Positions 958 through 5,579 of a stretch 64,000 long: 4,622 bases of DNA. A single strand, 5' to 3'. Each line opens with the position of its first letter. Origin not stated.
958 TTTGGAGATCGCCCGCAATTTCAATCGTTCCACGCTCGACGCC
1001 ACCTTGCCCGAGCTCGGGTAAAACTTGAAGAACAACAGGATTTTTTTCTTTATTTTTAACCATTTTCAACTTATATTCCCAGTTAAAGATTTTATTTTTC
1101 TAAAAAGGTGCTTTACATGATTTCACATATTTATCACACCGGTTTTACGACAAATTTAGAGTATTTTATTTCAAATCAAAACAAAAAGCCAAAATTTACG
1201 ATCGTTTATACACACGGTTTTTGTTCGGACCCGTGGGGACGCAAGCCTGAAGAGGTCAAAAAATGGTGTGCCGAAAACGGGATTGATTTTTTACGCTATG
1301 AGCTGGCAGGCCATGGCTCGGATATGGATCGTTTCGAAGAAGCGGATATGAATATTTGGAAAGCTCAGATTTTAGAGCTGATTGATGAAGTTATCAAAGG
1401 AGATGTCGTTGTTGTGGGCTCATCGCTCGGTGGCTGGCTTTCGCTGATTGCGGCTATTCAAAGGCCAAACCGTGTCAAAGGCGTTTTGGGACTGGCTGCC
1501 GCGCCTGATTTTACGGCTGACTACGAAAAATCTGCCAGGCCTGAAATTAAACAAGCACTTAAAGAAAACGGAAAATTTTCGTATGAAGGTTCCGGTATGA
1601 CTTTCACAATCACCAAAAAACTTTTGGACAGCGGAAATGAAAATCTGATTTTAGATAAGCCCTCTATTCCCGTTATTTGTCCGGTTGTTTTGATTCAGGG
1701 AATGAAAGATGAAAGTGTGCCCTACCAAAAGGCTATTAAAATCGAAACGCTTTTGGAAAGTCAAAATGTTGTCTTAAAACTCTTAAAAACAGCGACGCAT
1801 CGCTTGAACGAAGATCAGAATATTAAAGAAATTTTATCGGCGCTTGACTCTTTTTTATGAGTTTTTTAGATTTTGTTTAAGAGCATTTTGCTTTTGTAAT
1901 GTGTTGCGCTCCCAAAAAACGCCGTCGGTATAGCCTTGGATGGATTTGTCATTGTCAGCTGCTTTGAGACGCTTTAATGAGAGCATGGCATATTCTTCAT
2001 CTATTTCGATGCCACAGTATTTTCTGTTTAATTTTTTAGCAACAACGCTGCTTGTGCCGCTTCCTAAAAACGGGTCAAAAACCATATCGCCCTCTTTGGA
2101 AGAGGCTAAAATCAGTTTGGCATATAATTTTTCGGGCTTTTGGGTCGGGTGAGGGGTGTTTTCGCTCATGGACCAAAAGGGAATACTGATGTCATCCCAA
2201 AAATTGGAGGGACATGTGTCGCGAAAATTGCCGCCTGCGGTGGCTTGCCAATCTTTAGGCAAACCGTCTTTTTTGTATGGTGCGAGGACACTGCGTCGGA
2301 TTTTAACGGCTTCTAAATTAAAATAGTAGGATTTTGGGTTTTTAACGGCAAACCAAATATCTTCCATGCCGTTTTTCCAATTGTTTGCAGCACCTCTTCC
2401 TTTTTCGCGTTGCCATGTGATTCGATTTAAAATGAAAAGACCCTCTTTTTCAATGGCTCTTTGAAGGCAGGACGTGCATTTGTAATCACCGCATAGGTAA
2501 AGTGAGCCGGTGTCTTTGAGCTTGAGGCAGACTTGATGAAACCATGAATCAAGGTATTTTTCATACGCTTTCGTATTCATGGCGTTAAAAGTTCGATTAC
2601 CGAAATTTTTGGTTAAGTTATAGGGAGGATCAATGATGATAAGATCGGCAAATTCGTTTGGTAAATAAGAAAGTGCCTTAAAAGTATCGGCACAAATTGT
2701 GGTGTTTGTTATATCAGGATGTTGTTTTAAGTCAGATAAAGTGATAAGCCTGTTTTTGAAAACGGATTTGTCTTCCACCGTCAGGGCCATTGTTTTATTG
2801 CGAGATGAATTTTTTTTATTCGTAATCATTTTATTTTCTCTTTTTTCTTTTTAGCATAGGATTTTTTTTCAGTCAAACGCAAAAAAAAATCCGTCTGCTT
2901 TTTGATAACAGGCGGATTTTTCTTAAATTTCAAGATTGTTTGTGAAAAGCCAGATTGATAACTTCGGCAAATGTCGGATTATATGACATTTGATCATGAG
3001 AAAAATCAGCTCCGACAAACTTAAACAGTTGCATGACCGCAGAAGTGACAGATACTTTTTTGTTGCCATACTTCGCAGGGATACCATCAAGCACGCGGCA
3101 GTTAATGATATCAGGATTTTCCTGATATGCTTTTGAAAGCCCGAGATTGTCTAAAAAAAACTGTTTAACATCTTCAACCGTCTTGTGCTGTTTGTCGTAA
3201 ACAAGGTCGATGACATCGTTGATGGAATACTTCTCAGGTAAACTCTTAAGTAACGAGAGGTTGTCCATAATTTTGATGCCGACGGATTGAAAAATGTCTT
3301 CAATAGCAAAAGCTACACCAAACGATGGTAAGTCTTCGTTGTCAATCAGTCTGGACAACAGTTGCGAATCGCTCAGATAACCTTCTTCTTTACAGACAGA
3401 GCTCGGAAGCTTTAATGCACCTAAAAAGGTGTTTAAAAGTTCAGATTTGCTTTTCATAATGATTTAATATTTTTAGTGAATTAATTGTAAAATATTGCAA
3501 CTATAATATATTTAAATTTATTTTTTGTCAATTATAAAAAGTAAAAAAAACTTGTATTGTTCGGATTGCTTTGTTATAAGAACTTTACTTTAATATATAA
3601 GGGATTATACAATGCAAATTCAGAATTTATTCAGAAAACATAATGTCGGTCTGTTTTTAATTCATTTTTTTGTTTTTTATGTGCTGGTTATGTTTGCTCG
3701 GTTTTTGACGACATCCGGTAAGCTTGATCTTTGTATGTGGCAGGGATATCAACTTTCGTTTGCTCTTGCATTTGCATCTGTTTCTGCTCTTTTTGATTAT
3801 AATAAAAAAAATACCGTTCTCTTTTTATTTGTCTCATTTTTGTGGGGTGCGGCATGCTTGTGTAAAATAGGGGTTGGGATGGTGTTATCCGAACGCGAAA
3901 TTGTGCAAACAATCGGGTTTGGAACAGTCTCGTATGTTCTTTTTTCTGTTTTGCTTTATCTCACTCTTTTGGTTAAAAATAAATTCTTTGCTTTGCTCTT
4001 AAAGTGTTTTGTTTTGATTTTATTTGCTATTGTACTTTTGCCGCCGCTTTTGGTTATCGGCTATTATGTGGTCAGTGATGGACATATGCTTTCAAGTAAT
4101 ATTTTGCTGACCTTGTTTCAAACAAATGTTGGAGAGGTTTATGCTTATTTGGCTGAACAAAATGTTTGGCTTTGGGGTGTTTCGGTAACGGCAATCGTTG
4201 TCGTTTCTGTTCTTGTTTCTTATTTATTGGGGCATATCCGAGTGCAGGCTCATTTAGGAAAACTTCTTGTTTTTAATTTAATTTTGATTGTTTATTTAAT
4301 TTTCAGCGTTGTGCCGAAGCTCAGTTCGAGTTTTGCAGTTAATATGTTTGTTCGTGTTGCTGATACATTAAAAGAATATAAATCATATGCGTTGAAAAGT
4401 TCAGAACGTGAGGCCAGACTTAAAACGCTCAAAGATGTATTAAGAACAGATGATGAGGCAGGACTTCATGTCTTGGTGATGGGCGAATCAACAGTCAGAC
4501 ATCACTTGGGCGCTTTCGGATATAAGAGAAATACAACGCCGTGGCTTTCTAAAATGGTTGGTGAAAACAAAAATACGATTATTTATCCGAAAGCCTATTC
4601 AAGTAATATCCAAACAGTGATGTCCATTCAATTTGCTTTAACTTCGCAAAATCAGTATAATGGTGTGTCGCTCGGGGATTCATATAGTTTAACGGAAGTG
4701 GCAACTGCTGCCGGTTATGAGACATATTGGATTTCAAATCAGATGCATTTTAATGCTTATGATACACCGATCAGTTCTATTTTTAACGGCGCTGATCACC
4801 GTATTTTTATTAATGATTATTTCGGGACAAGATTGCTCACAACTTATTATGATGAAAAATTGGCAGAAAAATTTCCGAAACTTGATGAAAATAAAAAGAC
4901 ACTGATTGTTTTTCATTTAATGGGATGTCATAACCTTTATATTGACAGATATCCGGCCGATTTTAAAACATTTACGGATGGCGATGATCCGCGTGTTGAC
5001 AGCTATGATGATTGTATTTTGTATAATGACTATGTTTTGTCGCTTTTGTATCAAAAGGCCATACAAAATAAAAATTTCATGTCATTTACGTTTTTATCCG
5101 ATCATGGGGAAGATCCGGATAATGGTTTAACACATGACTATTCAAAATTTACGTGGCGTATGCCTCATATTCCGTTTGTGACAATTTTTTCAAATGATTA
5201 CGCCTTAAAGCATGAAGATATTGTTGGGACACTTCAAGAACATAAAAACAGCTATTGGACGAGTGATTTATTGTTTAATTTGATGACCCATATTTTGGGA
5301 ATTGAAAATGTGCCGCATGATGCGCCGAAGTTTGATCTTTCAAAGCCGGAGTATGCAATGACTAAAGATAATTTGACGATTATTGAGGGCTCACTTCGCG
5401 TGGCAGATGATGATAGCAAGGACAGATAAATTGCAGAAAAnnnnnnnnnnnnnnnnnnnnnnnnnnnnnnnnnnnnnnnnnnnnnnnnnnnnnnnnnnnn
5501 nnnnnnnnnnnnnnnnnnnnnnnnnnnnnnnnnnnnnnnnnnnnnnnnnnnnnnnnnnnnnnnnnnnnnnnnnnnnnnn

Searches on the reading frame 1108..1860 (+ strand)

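Call 35: search_protein_families(library=pfam, proteins=[window:1108-1860:+], max_evalue=0.001)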
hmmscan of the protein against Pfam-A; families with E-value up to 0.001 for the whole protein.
window:1108-1860:+ (250 aa): 9 families
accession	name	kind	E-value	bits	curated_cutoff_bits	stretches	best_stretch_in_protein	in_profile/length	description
PF12146.15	Hydrolase_4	-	1e-11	45.1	27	1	27-152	2-128/239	Serine aminopeptidase, S33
PF00561.26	Abhydrolase_1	-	1.5e-11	44.9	25.8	1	32-138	3-110/245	alpha/beta hydrolase fold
PF12697.13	Abhydrolase_6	-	1.8e-09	39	26.3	1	32-150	1-111/217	Alpha/beta hydrolase family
PF00326.27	Peptidase_S9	-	7.1e-08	32.6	22.6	1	99-249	65-205/213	Prolyl oligopeptidase family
PF05728.18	UPF0227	-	1.4e-06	28.8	21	1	32-112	2-73/187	Uncharacterised protein family (UPF0227)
PF02230.22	Abhydrolase_2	-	0.00025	21.4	23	0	88-131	94-138/217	Phospholipase/Carboxylesterase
PF20408.4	Abhydrolase_11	-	0.00046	20.4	27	0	30-129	3-105/193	Alpha/beta hydrolase domain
PF00756.26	Esterase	-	0.00062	20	22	0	99-130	115-147/251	Putative esterase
PF01738.24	DLH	-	0.00097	19.2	21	0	87-128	86-126/217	Dienelactone hydrolase family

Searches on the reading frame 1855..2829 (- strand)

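Call 35: search_protein_families(library=pfam, proteins=[window:1855-2829:-], max_evalue=0.001)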
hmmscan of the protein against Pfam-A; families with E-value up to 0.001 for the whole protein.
window:1855-2829:- (324 aa): 2 families
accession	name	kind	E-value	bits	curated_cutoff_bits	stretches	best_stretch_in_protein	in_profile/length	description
PF01555.25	N6_N4_Mtase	-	2.5e-44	152.3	26.7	1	62-283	2-218/221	DNA methylase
PF02086.21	MethyltransfD12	-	0.00015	22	22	0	21-84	141-199/253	D12 class N6 adenine-specific DNA methyltransferase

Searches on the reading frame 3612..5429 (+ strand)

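Call 35: search_protein_families(library=pfam, proteins=[window:3612-5429:+], max_evalue=0.001)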
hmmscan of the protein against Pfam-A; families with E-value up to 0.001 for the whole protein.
window:3612-5429:+ (605 aa): 1 family
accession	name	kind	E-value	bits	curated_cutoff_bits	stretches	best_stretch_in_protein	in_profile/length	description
PF00884.28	Sulfatase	-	1.6e-32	113.5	25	1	287-542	4-280/301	Sulfatase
